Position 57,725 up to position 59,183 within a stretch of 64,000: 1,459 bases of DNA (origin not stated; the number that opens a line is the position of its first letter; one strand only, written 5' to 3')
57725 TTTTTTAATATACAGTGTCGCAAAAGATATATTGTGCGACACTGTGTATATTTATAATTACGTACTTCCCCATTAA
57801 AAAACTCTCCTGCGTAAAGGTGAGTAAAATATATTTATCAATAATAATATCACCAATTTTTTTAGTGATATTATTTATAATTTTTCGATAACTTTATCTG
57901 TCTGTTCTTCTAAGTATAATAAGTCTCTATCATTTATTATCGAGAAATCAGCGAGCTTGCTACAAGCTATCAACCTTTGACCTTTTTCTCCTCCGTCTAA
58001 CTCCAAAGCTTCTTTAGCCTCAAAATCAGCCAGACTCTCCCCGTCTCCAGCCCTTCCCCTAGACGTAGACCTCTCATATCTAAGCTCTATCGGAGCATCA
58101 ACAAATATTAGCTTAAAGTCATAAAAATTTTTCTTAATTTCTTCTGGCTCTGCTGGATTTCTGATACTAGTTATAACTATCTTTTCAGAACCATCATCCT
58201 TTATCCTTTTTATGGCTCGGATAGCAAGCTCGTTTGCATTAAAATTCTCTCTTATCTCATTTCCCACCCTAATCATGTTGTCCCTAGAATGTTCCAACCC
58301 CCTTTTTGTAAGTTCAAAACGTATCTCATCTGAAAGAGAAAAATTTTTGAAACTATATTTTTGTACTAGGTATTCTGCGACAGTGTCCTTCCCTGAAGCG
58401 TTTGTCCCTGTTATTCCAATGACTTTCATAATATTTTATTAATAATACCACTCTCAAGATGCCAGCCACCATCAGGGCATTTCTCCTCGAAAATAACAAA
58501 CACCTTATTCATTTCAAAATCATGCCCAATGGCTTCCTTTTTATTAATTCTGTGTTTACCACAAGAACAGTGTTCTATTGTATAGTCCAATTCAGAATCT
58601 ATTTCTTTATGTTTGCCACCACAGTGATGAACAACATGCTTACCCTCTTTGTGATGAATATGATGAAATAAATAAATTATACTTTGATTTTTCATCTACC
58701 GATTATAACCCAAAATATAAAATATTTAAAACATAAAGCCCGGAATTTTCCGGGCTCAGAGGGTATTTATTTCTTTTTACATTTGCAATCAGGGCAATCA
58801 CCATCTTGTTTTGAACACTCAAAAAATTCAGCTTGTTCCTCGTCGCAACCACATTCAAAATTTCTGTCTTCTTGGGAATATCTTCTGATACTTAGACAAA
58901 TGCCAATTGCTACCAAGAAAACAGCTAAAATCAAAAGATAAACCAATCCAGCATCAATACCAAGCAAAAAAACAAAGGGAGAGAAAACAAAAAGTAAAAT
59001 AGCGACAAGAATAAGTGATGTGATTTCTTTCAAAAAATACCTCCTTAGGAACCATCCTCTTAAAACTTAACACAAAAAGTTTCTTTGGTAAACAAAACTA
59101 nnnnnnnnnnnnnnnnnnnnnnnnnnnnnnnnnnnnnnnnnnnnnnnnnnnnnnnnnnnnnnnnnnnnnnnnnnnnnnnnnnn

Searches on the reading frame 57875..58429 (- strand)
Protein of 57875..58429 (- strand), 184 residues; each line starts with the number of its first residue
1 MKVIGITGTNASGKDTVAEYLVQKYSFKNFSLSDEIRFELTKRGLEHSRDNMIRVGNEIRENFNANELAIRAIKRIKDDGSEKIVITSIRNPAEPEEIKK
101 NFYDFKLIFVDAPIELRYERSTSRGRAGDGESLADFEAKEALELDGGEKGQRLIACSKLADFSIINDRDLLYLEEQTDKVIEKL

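Call 16: search_protein_families(library=pfam, proteins=[window:57875-58429:-], max_evalue=0.001)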
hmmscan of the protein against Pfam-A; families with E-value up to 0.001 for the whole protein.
window:57875-58429:- (184 aa): 4 families
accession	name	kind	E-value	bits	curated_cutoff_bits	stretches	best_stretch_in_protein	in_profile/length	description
PF13207.12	AAA_17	-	3.6e-14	53.6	27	1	7-131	1-130/136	AAA domain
PF13238.12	AAA_18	-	2.2e-13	51.2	29.4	1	4-126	1-113/128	AAA domain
PF21448.3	DNMK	-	8.8e-07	29.2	27.1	1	2-42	1-41/232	Deoxynucleotide monophosphate kinase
PF01583.26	APS_kinase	-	0.00062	20.3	21.1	0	3-121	4-118/152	Adenylylsulphate kinase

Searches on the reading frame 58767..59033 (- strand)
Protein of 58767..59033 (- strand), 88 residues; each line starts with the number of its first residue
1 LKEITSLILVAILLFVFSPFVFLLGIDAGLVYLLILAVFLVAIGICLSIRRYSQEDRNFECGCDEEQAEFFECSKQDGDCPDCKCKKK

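Call 16: search_protein_families(library=pfam, proteins=[window:58767-59033:-], max_evalue=0.001)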
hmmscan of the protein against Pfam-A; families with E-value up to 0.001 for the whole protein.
window:58767-59033:- (88 aa): 0 families
